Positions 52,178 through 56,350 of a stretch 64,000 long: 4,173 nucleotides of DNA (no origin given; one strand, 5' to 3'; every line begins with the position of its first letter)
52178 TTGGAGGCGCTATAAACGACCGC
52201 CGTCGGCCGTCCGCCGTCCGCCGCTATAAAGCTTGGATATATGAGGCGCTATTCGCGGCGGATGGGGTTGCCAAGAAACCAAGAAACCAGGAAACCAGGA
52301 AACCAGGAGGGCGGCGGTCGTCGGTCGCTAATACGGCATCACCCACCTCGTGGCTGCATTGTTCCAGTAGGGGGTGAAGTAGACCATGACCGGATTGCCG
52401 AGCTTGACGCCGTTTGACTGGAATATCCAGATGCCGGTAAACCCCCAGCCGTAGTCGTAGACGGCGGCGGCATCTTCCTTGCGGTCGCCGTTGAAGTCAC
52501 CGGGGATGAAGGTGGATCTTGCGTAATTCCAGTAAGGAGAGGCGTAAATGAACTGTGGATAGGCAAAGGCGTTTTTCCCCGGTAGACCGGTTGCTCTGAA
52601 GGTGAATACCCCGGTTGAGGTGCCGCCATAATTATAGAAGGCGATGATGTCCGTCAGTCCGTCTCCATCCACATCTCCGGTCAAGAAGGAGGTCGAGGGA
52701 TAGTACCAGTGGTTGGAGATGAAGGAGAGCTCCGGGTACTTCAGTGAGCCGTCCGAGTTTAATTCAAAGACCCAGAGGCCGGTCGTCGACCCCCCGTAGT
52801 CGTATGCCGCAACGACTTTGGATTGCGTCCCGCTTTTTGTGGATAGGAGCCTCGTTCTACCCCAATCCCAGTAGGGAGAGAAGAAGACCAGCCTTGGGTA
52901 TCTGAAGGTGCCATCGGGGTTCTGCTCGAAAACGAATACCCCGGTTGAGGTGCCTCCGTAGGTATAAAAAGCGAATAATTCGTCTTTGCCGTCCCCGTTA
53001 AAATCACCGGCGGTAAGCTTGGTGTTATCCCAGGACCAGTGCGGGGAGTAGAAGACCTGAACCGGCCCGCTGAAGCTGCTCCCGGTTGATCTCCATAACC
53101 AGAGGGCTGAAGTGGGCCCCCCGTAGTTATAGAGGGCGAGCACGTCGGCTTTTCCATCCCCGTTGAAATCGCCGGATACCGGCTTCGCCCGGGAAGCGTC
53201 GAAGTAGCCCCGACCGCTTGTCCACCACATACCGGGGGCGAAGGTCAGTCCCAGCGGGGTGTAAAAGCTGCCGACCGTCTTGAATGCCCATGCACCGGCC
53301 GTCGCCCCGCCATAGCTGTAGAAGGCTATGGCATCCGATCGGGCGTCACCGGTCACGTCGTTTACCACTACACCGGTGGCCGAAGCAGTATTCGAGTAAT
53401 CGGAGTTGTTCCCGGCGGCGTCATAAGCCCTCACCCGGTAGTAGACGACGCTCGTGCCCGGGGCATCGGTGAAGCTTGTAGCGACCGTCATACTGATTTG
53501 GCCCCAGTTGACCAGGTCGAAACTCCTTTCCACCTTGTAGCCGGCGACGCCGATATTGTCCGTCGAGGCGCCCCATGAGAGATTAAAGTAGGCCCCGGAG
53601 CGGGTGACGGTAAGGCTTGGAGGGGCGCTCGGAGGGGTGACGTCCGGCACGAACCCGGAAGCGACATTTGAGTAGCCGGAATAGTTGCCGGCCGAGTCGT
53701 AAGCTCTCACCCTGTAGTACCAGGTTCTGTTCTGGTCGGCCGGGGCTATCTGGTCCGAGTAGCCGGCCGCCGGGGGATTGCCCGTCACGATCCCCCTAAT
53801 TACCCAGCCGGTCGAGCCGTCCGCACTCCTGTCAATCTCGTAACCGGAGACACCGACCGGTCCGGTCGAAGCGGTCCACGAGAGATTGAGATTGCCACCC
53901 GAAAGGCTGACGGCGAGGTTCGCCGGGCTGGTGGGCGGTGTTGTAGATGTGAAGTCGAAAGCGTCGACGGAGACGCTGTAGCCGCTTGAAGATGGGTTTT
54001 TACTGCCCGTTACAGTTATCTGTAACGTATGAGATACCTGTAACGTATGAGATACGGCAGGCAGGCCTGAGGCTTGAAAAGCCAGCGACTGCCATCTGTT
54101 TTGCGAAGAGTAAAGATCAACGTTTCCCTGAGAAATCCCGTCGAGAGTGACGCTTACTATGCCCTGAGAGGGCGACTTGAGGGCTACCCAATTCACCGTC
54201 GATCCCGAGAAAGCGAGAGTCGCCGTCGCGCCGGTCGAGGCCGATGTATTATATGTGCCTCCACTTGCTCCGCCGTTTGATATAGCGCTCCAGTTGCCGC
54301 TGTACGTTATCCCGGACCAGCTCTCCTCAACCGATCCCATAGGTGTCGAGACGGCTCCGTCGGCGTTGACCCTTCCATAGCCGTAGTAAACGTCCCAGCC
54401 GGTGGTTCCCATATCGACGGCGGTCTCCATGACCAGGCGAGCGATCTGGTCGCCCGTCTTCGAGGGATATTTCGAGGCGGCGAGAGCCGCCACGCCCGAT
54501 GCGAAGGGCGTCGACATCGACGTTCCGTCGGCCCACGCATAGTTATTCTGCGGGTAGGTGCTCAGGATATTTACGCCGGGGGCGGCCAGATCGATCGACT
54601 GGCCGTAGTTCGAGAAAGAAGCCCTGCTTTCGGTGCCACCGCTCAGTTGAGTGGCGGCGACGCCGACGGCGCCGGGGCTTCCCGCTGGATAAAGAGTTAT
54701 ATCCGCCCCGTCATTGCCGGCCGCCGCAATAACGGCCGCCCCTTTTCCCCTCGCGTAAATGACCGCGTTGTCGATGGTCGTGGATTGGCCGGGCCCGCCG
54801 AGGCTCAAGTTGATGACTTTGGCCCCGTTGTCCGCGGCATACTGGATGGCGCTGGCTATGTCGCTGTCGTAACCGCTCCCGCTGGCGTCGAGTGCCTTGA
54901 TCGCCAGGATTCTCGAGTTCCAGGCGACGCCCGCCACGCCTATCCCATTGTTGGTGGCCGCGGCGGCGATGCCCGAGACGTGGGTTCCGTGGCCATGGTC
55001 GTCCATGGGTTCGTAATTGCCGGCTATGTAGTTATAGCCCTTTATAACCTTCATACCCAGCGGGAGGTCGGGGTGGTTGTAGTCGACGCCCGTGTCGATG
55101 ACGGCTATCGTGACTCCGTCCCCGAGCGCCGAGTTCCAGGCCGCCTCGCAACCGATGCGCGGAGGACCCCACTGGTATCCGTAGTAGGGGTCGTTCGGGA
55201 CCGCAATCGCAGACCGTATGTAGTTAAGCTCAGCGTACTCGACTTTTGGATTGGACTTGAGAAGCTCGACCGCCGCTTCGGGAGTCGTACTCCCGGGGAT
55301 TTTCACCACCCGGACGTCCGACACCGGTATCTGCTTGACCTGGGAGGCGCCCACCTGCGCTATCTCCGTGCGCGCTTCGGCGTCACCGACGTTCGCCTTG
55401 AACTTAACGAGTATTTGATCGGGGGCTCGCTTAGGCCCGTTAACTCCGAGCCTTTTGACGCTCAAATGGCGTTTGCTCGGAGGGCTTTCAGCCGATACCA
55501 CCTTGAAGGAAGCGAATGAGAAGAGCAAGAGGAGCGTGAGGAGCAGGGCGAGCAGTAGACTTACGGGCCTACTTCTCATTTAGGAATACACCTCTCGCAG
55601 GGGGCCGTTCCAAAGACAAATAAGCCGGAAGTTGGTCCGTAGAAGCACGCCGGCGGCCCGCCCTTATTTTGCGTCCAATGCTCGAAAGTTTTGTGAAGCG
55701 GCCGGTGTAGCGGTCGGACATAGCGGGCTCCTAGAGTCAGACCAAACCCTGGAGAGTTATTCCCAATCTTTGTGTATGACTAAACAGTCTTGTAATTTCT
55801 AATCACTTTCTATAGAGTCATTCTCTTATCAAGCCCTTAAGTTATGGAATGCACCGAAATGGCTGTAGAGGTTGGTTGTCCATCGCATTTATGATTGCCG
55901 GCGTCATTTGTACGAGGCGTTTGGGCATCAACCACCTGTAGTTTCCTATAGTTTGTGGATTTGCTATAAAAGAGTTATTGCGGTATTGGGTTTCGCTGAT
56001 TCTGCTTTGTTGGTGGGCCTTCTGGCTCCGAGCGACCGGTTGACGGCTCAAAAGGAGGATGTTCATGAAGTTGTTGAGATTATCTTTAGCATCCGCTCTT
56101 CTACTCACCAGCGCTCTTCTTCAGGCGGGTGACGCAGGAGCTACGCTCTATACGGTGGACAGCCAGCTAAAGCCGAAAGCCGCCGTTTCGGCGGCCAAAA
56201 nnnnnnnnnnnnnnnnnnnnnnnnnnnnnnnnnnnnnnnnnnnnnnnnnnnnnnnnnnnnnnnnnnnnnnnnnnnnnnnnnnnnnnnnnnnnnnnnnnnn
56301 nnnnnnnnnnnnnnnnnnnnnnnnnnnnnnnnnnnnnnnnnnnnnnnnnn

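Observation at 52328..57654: Divergent secreted protease and muramidase share a collinear six-blade FG-GAP-like targeting module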

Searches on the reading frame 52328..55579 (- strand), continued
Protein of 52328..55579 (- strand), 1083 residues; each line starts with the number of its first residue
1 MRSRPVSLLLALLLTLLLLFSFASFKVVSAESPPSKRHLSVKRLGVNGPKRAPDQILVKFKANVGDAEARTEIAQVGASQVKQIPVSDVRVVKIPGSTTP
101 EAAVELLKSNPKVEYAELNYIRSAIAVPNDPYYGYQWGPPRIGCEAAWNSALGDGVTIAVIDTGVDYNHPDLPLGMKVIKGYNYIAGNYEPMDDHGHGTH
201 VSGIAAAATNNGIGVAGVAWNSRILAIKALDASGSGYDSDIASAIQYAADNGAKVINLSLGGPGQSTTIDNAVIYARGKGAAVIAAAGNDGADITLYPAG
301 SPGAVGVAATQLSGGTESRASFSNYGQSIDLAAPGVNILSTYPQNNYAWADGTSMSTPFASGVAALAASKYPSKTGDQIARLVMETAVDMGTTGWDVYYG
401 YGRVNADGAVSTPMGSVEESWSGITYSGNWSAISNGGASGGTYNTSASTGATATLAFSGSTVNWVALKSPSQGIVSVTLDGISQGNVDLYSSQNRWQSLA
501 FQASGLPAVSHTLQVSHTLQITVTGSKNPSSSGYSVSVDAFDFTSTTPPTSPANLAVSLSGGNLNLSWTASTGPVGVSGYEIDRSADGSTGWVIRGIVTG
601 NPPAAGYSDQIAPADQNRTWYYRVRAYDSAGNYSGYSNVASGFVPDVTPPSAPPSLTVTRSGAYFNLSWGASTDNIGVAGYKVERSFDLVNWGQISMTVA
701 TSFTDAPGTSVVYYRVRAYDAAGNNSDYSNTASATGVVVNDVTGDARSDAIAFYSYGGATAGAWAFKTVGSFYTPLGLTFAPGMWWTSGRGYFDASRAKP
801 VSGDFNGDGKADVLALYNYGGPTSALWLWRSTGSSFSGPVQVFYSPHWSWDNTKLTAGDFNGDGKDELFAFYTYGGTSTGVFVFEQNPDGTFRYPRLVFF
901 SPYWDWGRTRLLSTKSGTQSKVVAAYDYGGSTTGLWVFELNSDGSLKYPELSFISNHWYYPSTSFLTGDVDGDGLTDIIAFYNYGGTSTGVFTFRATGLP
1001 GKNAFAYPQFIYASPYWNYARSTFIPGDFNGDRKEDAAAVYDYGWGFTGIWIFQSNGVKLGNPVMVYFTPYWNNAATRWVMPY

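Call 33: find_encoding_contigs(protein=P0121, flank=7000, max_places=2)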
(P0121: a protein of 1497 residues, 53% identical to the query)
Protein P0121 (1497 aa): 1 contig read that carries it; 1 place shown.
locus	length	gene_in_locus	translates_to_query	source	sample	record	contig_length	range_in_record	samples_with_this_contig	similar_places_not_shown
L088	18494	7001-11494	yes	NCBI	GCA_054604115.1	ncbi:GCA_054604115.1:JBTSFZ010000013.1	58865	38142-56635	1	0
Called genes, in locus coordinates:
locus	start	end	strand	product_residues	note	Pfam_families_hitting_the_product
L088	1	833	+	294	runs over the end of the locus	PF00483:NTP_transferase, PF12804:NTP_transf_3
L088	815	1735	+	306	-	PF01073:3Beta_HSD, PF01370:Epimerase, PF02719:Polysacc_synt_2, PF04321:RmlD_sub_bind, PF05368:NmrA (weak), PF13460:NAD_binding_10 (weak), PF16363:GDP_Man_Dehyd, PF07993:NAD_binding_4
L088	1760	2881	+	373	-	PF02350:Epimerase_2, PF13579:Glyco_trans_4_4 (faint)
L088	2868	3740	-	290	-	PF10778:DehI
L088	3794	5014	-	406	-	PF13231:PMT_2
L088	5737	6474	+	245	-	PF00535:Glycos_transf_2, PF13641:Glyco_tranf_2_3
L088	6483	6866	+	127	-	PF00892:EamA (weak)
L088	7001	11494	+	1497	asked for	PF22148:Fervidolysin_NPro-like, PF00082:Peptidase_S8, PF01108:Tissue_fac (faint), PF00041:fn3 (weak), PF01839:FG-GAP (faint), PF13517:FG-GAP_3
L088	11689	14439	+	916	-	PF02811:PHP (weak), PF00041:fn3, PF01839:FG-GAP (faint), PF13517:FG-GAP_3 (weak)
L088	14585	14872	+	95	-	PF02604:PhdYeFM_antitox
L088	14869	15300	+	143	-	PF01850:PIN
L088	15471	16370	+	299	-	PF13489:Methyltransf_23, PF01209:Ubie_methyltran (weak), PF05148:Methyltransf_8 (weak), PF07021:MetW, PF08241:Methyltransf_11, PF08242:Methyltransf_12, PF13649:Methyltransf_25, PF13847:Methyltransf_31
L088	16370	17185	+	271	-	PF03328:HpcH_HpaI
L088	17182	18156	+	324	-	PF01073:3Beta_HSD, PF01370:Epimerase, PF02719:Polysacc_synt_2, PF04321:RmlD_sub_bind, PF05368:NmrA (weak), PF16363:GDP_Man_Dehyd, PF13460:NAD_binding_10, PF07993:NAD_binding_4 (weak), +1 more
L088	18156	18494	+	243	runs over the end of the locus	PF00535:Glycos_transf_2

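Call 34: find_encoding_contigs(protein=P0122, flank=7000, max_places=2)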
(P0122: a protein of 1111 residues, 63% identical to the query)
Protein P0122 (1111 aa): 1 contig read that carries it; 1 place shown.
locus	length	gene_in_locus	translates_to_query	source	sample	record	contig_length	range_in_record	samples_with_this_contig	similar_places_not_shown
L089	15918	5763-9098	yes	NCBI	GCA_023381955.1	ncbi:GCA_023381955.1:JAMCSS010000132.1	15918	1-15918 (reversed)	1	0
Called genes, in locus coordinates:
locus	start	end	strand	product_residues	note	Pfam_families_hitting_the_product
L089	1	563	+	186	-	PF01370:Epimerase, PF16363:GDP_Man_Dehyd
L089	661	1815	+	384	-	PF02350:Epimerase_2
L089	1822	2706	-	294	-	PF10778:DehI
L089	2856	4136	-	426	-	PF13231:PMT_2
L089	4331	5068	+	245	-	PF00535:Glycos_transf_2, PF13641:Glyco_tranf_2_3 (weak)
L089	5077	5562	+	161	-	PF00892:EamA (weak), PF10639:TMEM234 (weak)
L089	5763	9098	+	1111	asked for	PF22148:Fervidolysin_NPro-like, PF00082:Peptidase_S8, PF01839:FG-GAP (faint), PF13517:FG-GAP_3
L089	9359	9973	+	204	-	PF01047:MarR (weak), PF12802:MarR_2 (weak), PF13412:HTH_24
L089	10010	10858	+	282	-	PF01061:ABC2_membrane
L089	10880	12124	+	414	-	PF00005:ABC_tran, PF13304:AAA_21 (faint), PF14524:Wzt_C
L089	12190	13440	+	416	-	PF13439:Glyco_transf_4 (weak), PF00534:Glycos_transf_1, PF13692:Glyco_trans_1_4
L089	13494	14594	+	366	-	PF01041:DegT_DnrJ_EryC1, PF00155:Aminotran_1_2, PF01212:Beta_elim_lyase (weak)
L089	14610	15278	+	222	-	PF17836:PglD_N, PF00132:Hexapep (weak)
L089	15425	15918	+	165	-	PF00483:NTP_transferase, PF12804:NTP_transf_3 (weak)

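Call 35: find_encoding_contigs(protein=P0123, flank=7000, max_places=2)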
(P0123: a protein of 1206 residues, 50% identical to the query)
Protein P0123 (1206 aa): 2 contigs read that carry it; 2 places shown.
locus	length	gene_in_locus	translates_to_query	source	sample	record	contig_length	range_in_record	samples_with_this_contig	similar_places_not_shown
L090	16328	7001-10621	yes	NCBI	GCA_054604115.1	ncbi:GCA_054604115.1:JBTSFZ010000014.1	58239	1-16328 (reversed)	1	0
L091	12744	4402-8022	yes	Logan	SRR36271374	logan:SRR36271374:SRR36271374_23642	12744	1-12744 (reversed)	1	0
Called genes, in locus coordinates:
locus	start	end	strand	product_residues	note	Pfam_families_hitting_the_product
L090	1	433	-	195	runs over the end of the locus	-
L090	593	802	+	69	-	-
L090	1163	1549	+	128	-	-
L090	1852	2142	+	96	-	-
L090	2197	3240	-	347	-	PF00091:Tubulin, PF12327:FtsZ_C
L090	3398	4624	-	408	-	PF02491:SHS2_FTSA, PF06277:EutA (weak), PF06723:MreB_Mbl, PF14450:FtsA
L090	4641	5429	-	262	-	PF08478:POTRA_1, PF03799:FtsQ_DivIB_C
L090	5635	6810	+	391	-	PF00999:Na_H_Exchanger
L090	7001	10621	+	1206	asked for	PF00082:Peptidase_S8, PF01839:FG-GAP (faint), PF13517:FG-GAP_3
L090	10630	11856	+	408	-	PF01041:DegT_DnrJ_EryC1, PF00155:Aminotran_1_2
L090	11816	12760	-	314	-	PF13489:Methyltransf_23, PF08241:Methyltransf_11 (faint)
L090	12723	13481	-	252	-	PF08889:WbqC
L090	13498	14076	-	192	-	PF17836:PglD_N (faint), PF00132:Hexapep (faint), PF25087:GMPPB_C (faint)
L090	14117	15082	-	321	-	PF00535:Glycos_transf_2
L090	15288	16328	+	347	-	?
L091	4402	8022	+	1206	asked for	PF00082:Peptidase_S8, PF01839:FG-GAP (faint), PF13517:FG-GAP_3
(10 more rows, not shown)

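Call 38: search_protein_families(library=pfam, proteins=[L088:11689-14439:+], max_evalue=0.001)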
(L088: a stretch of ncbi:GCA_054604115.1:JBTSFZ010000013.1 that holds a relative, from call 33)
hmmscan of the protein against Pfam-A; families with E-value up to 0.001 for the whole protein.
L088:11689-14439:+ (916 aa): 6 families
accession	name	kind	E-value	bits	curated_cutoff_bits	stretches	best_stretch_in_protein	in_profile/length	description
PF00041.27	fn3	-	9.7e-12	45.4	25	1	480-566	2-83/84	Fibronectin type III domain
PF13517.12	FG-GAP_3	-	6.3e-11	43.2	26.9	1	799-866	1-59/61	FG-GAP-like repeat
PF01839.29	FG-GAP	-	1.8e-07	31.3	22.1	1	793-817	3-29/37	FG-GAP repeat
PF02811.25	PHP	-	5.6e-06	27.2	26.4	1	45-135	1-71/164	PHP domain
PF25788.1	Ig_Rha78A_N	-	1.3e-05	25.8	27.4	1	488-568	14-101/105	Rha78A-like, N-terminal immunoglobulin domain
PF21200.3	Glyco_hydro_39_C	-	0.00054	20.7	27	0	486-564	5-85/89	Alpha-L-iduronidase C-terminal domain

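Call 58: find_encoding_contigs(protein=P0144, flank=8000, max_places=1)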
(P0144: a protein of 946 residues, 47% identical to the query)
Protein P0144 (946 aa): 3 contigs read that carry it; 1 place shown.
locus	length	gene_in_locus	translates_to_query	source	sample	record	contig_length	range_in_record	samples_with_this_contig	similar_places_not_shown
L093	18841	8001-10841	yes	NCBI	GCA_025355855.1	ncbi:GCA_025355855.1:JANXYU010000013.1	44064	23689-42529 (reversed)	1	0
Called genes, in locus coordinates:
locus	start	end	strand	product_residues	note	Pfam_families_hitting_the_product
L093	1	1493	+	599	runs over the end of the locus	PF00082:Peptidase_S8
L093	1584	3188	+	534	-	PF01551:Peptidase_M23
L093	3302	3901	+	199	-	PF10646:Germane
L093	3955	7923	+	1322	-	PF01520:Amidase_3, PF01839:FG-GAP (faint), PF13517:FG-GAP_3 (weak), PF08486:SpoIID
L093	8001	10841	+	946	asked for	PF22148:Fervidolysin_NPro-like (weak), PF00082:Peptidase_S8, PF01839:FG-GAP (faint), PF13517:FG-GAP_3 (weak)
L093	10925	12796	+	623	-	PF01839:FG-GAP (faint), PF13517:FG-GAP_3, PF00246:Peptidase_M14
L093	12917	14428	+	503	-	PF01839:FG-GAP (faint), PF13517:FG-GAP_3 (weak), PF03734:YkuD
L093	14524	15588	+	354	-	PF00483:NTP_transferase, PF12804:NTP_transf_3, PF25084:LbH_EIF2B (weak), PF25087:GMPPB_C (faint)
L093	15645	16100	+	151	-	PF00908:dTDP_sugar_isom, PF14667:Polysacc_synt_C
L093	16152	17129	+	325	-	PF01073:3Beta_HSD, PF01370:Epimerase, PF02719:Polysacc_synt_2, PF04321:RmlD_sub_bind, PF07993:NAD_binding_4, PF13460:NAD_binding_10, PF16363:GDP_Man_Dehyd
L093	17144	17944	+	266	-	PF01061:ABC2_membrane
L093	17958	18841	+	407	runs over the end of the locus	PF00005:ABC_tran, PF14524:Wzt_C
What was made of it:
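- Fusions to YkuD, M14 and SpoIID, next to Germane and ftsQAZ genes, point to work on the producer's own wall (calls 35, 58).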

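Call 63: search_protein_families(library=padloc, proteins=[window:52331-55579:-], max_evalue=0.01)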
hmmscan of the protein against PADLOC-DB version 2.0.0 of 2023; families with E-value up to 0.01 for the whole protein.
window:52331-55579:- (1083 aa): 3 families
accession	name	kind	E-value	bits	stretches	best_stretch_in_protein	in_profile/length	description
PDLC03014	subtilase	-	2.1e-30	104.5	1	117-389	164-377/391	-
PDLC02197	IetS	-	3.2e-10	36.9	1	155-263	258-363/749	-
PDLC02198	IetS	-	4e-07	26.4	1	154-262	252-364/795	-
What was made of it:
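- Tried and rejected: PADLOC gave only generic subtilase similarity (call 63), so I rejected a defence reading.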

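Call 83: find_encoding_contigs(protein=P0161, flank=8000, max_places=1)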
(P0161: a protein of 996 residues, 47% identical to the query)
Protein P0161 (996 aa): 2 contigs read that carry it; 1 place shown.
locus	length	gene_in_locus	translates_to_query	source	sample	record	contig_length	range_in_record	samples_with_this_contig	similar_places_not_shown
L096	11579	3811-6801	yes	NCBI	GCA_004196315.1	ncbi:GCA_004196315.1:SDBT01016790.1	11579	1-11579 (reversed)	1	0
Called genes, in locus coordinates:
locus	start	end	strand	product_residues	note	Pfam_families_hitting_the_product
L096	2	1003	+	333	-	?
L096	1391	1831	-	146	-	-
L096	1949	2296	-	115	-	-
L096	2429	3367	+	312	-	PF00149:Metallophos, PF12850:Metallophos_2 (faint)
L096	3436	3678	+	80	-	-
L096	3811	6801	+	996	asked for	PF22148:Fervidolysin_NPro-like, PF00082:Peptidase_S8, PF00801:PKD (weak), PF01839:FG-GAP (faint), PF13517:FG-GAP_3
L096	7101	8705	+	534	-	PF05970:PIF1, PF13245:AAA_19, PF13604:AAA_30, PF01443:Viral_helicase1 (faint), PF13479:AAA_24 (faint), PF02689:Herpes_Helicase (weak), PF13538:UvrD_C_2 (weak), PF13280:WYL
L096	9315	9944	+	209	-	PF04525:LOR (weak)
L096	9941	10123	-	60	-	-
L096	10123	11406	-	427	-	PF04087:DUF389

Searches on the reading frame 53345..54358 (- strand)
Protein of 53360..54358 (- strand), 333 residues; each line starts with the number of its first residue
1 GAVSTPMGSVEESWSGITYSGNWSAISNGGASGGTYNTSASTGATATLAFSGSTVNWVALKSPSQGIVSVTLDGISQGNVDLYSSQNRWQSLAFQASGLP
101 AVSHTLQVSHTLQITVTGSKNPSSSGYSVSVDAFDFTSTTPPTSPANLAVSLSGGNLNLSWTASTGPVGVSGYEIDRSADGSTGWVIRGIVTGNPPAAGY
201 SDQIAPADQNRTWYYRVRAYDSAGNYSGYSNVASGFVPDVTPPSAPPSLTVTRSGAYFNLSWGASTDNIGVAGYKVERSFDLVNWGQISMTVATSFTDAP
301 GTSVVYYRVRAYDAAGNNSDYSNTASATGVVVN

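Call 60: search_solved_structures(query=window:53360-54358:-, max_evalue=0.1)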
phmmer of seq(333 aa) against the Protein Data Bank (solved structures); distinct sequences matched with E-value up to 0.1: 4.
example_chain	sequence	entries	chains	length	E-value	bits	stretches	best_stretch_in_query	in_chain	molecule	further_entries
1k85_A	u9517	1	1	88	1.5e-06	31.2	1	243-326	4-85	CHITINASE A1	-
8pn5_A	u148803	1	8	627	7.6e-05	25.6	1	237-328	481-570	DUF3472 domain-containing protein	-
8pn3_A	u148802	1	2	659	7.8e-05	25.5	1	237-328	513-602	DUF3472 domain-containing protein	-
8pmu_A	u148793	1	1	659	7.8e-05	25.5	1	237-328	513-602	DUF3472 domain-containing protein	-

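Call 78: predict_structure(alignment_id=A6)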
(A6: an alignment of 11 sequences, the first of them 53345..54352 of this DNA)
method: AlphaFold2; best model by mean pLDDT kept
length: 336 residues; sequences in the alignment: 11
mean_pLDDT: 88.7   pTM: 0.68
mean pLDDT of the five models: 88.7, 88.7, 87.3, 86.5, 84.3
residues with pLDDT >= 90: 226; 70-90: 79; 50-70: 25; < 50: 6
segments of 3 or more residues with pLDDT < 50: none
pLDDT, mean of each block of 10 residues (from residue 1): 66 86 68 82 90 91 95 95 89 84 69 94 91 83 97 95 83 96 94 89 91 94 92 94 97 94 91 97 97 93 96 94 84 48
secondary structure, 60 per line:
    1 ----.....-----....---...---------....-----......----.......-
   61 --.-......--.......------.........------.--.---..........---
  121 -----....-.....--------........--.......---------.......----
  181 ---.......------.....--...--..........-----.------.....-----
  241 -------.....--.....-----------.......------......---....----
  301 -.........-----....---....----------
elements in order: E5-9 E15-18 E22-24 E34-37 E43-48 E53-59 E65-70 E73-79 E86-94 E108-117 E126-129 E131-135 E144-151 E154-160 E170-176 E184-190 E197-201 E209-218 E231-235 E248-252 E255-259 E271-277 E284-289 E293-296 E302-310 E316-319 E323-326

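Call 80: fold_search(model_id=the predicted structure, library=pdb)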
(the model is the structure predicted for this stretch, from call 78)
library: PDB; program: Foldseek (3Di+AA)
matches with E <= 10: 1749; with E <= 0.001: 669
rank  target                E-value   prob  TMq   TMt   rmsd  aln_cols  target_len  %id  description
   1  8bxr                  3.0e-12  1.00  0.26  0.29  13.9       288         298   14  Titin FnIII-domain I109-I111 (I/A4-A/A6) from the MIR region (released 2023-02-15)
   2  8bnq_B                8.3e-12  1.00  0.32  0.34  15.1       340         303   15  Crystal structure of the FnIII-tandem A84-A86 from the A-band of titin (released 2023-04-12)
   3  7mro                  1.2e-11  1.00  0.29  0.32  16.7       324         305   20  Zebrafish CNTN4 FN1-FN3 domains (released 2022-01-05)
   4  5e4s                  1.4e-11  1.00  0.27  0.30  17.5       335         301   15  Crystal structure of mouse CNTN4 FN1-FN3 domains (released 2016-08-31)
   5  1i1r_A                2.1e-11  1.00  0.30  0.33  12.4       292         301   15  CRYSTAL STRUCTURE OF A CYTOKINE/RECEPTOR COMPLEX (released 2001-03-28)
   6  8bnq_A                3.3e-11  1.00  0.32  0.34  15.2       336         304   17  Crystal structure of the FnIII-tandem A84-A86 from the A-band of titin (released 2023-04-12)
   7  8q6t_I                3.5e-11  1.00  0.36  0.14  20.1       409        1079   12  Helical reconstruction of the relaxed thick filament from FIB milled left ventricular mouse myofibrils (released 2023-11-01)
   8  7mrk_D                3.7e-11  1.00  0.31  0.34  15.7       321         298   17  Chicken CNTN4 APP complex (released 2022-01-05)
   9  4m4p_A                4.5e-11  1.00  0.28  0.19  33.0       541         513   11  Crystal structure of EPHA4 ectodomain (released 2013-10-30)
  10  7mrs_A                4.7e-11  1.00  0.28  0.31  16.5       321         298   19  Zebrafish CNTN4 APPb complex (released 2022-01-05)
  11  5e7l                  4.9e-11  1.00  0.28  0.31  16.7       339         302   15  Crystal structure of mouse CNTN2 FN1-FN3 domains (released 2016-08-31)
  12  8dpt_A                6.3e-11  1.00  0.41  0.36  11.2       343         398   14  The structure of the IL-11 signalling complex, with full-length extracellular gp130 (released 2023-11-29)
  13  6tpv_B                8.5e-11  1.00  0.39  0.60   5.1       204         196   21  Crystal structures of FNIII domain one and two of the human leucocyte common antigen-related protein, LAR (released 2020-05-13)
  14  7mrn_A                8.9e-11  1.00  0.27  0.32  16.1       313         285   18  Mouse CNTN5 APP complex (released 2022-01-05)
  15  9ba4_A                9.3e-11  1.00  0.30  0.12  16.7       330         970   16  Full-length cross-linked Contactin 2 (CNTN2) (released 2024-07-17)
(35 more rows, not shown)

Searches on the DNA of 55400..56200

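Call 45: search_rna_families(source=window, start=55400, end=56200, threshold=evalue, max_evalue=1)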
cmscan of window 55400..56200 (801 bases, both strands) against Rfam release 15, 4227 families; matches with E-value up to 1: 1.
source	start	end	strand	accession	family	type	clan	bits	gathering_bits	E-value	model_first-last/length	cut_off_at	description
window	55939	56009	+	RF02716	sno_ncR3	Gene; snRNA; snoRNA; CD-box;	-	18.5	88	0.4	1-75/75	no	Small nucleolar RNA ncR3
